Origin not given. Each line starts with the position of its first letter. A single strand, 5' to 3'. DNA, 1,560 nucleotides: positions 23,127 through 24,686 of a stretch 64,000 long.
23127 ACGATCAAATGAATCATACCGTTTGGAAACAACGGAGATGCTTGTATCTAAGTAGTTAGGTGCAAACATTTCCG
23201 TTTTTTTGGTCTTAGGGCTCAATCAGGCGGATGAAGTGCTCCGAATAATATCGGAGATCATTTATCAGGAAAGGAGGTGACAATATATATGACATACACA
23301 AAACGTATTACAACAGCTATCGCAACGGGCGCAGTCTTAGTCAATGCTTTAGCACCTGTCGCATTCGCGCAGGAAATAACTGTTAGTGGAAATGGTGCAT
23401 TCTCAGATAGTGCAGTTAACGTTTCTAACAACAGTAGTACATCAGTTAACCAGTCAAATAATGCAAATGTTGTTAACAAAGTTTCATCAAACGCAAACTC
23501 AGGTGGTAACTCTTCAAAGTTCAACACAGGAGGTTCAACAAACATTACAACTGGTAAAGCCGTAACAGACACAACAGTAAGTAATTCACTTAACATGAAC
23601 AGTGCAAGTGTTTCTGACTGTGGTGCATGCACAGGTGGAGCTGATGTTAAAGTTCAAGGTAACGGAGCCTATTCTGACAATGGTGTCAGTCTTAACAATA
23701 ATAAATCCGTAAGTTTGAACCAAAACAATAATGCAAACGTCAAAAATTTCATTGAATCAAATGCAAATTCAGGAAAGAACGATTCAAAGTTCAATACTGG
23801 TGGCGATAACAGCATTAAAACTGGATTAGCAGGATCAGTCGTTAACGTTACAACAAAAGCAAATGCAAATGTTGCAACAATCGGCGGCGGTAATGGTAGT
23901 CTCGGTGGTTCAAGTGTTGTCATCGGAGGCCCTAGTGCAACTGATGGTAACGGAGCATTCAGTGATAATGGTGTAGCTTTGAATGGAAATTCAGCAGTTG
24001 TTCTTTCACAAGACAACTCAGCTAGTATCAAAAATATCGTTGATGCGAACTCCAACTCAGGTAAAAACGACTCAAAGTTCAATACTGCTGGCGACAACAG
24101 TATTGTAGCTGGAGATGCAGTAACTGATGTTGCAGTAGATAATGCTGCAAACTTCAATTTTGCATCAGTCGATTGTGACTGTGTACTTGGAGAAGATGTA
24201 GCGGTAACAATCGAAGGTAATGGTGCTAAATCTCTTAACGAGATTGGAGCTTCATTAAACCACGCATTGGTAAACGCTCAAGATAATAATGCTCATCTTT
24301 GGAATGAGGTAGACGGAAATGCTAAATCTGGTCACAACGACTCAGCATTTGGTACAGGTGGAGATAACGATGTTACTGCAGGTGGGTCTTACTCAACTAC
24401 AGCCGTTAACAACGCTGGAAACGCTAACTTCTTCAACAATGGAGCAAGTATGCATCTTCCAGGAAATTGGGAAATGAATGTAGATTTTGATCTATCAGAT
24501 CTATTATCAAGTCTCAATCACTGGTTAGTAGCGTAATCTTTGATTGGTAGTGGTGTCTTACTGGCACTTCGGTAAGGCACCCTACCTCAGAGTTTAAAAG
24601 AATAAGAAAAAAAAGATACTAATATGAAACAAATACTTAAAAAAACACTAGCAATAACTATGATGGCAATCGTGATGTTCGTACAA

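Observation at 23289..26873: Two tandem secreted proteins built from an unassigned Asn/Thr/Gly-rich ~80-aa repeat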

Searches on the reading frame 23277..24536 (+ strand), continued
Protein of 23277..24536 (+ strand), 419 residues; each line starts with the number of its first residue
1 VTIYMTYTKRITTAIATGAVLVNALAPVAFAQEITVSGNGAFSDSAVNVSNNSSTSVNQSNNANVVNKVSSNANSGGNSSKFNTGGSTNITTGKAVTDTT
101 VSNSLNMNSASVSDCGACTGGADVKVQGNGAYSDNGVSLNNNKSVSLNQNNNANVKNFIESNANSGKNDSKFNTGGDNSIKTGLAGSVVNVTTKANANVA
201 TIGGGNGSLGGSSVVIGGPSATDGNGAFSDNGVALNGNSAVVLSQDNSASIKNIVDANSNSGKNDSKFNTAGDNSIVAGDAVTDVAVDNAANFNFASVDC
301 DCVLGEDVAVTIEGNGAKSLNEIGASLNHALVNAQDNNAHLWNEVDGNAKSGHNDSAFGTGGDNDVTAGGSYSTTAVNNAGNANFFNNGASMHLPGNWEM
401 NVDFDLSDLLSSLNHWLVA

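Call 58: search_protein_representatives(alignment_id=A1)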
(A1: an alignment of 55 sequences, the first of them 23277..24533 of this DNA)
Query: 55 sequences, 410 profile positions. Proteins with E-value up to 0.001 (for the whole library): 2988; up to 1e-10: 2016; up to 1e-30: 937. The best 150 are listed.
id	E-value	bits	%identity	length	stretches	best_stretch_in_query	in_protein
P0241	9.0e-169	578.3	-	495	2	53-406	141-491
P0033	6.7e-164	562.2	-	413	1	1-409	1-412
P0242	1.4e-144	498.6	-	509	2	28-407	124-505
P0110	1.8e-141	488.4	-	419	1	1-408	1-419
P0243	9.7e-136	469.5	-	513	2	1-326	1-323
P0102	2.1e-135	468.4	-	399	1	1-385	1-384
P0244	1.9e-134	465.2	-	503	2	2-306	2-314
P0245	1.8e-133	462.0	-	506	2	1-327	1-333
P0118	6.8e-132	456.8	-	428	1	3-407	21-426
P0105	1.6e-130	452.3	-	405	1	1-408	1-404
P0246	1.7e-130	452.2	-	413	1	1-406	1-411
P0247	5.5e-130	450.5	-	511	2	3-319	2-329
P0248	1.2e-129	449.4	-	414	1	3-404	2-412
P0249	4.6e-129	447.5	-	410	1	1-407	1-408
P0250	1.2e-128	446.1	-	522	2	3-290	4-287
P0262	2.9e-119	415.2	-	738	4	1-293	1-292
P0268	2.6e-116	405.5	-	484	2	21-318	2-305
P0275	4.8e-115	401.3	-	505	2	1-335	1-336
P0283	2.4e-113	395.7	-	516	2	3-314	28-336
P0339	3.6e-102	358.9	-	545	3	35-291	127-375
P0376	1.5e-93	330.5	-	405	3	30-262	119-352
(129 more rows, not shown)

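Call 82: search_protein_families(library=ncbifam, proteins=[L001:13205-13762:+, L002:13013-13477:+, L001:6716-7450:+], max_evalue=0.01)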
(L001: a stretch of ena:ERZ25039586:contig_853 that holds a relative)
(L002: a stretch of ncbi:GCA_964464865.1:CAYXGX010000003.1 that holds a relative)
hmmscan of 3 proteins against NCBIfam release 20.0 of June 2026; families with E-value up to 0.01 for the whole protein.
L001:13205-13762:+ (185 aa): 7 families
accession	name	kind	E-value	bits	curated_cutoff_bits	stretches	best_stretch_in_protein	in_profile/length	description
NF033745.1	class_C_sortase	subfamily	5.2e-17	62.3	160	1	47-181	94-218/220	class C sortase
NF033746.1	class_D_sortase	subfamily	6.8e-15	55.1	165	1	47-184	11-134/135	class D sortase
NF058671.1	sortase_SrtD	exception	1.5e-14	54.1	140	1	47-182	65-186/187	class D sortase, LPxTATN-specific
TIGR01076.1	sortase_fam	subfamily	4.8e-14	52.3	39.35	1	72-182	19-126/136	sortase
NF033747.1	class_E_sortase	subfamily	1.5e-06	28.2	160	1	47-182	72-204/211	class E sortase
NF033748.1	class_F_sortase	subfamily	2.9e-06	27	166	1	41-167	6-133/155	class F sortase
TIGR03784.1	marine_sortase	equivalog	6.4e-05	22.6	158.25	1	111-170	99-159/174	class GN sortase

L002:13013-13477:+ (154 aa): 7 families
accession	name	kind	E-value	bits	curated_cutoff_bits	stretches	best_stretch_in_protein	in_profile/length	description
NF033745.1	class_C_sortase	subfamily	2.7e-18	66.5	160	1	18-151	95-218/220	class C sortase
NF058671.1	sortase_SrtD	exception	1.2e-17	64.2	140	1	19-152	67-186/187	class D sortase, LPxTATN-specific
NF033746.1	class_D_sortase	subfamily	3.9e-17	62.4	165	1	17-153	11-133/135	class D sortase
TIGR01076.1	sortase_fam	subfamily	1e-15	57.7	39.35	1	18-151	2-125/136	sortase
NF033747.1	class_E_sortase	subfamily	6.3e-10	39.2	160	1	38-152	88-204/211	class E sortase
NF033748.1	class_F_sortase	subfamily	2.3e-07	30.6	166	1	17-137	12-133/155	class F sortase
TIGR03784.1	marine_sortase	equivalog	2.8e-07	30.3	158.25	1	45-140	73-159/174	class GN sortase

L001:6716-7450:+ (244 aa): 0 families

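Call 83: search_protein_families(library=pfam, proteins=[L001:6716-7450:+, L002:6657-7394:+], max_evalue=0.1)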
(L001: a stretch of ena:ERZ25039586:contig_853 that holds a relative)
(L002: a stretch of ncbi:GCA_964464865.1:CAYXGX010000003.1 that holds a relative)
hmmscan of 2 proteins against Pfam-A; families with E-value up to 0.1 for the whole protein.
L001:6716-7450:+ (244 aa): 0 families

L002:6657-7394:+ (245 aa): 4 families
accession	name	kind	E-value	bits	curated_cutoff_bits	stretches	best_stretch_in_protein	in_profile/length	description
PF10754.15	DUF2569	-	0.022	15.6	26.5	1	53-97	72-114/143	Protein of unknown function (DUF2569)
PF10285.15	Luciferase_cat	-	0.034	14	25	1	134-205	196-268/296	Luciferase catalytic domain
PF09911.14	DUF2140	-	0.049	13.6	34.3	1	64-150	7-89/187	Uncharacterized protein conserved in bacteria (DUF2140)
PF12351.13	Fig1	-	0.05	14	25.3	1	53-103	69-121/188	Ca2+ regulator and membrane fusion protein Fig1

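Call 84: search_protein_families(library=pfam, proteins=[P0241, P0242, P0243, P0250, P0262, P0339, P0283, P0268, P0275, P0376], max_evalue=0.01)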
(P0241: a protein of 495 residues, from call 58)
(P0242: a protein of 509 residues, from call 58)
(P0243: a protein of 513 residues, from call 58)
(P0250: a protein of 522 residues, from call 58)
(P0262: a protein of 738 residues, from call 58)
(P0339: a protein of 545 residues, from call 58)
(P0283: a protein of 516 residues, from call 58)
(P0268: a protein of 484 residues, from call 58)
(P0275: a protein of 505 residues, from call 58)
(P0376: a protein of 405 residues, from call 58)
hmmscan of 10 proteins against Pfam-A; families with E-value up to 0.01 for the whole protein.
P0241 (495 aa): 0 families

P0242 (509 aa): 0 families

P0243 (513 aa): 0 families

P0250 (522 aa): 0 families

P0262 (738 aa): 1 family
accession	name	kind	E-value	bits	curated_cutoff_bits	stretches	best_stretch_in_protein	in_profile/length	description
PF24110.1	DUF7385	-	0.0033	17.5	28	0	554-570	18-34/72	Family of unknown function (DUF7385)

P0339 (545 aa): 0 families

P0283 (516 aa): 0 families

P0268 (484 aa): 0 families

P0275 (505 aa): 0 families

P0376 (405 aa): 0 families

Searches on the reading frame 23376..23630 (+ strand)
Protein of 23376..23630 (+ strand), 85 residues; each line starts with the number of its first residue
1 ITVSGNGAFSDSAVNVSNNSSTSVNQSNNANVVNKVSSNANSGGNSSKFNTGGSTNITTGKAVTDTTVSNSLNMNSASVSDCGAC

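Call 56: search_solved_structures(query=A3, max_evalue=10, show_alignments=2)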
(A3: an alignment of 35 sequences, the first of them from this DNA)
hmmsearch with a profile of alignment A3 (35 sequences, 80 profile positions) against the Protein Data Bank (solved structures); distinct sequences matched with E-value up to 10: 1.
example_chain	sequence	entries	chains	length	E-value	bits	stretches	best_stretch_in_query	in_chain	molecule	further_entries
7ung_O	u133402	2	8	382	4.2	11.3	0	21-53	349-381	RIB43A-like with coiled-coils protein 2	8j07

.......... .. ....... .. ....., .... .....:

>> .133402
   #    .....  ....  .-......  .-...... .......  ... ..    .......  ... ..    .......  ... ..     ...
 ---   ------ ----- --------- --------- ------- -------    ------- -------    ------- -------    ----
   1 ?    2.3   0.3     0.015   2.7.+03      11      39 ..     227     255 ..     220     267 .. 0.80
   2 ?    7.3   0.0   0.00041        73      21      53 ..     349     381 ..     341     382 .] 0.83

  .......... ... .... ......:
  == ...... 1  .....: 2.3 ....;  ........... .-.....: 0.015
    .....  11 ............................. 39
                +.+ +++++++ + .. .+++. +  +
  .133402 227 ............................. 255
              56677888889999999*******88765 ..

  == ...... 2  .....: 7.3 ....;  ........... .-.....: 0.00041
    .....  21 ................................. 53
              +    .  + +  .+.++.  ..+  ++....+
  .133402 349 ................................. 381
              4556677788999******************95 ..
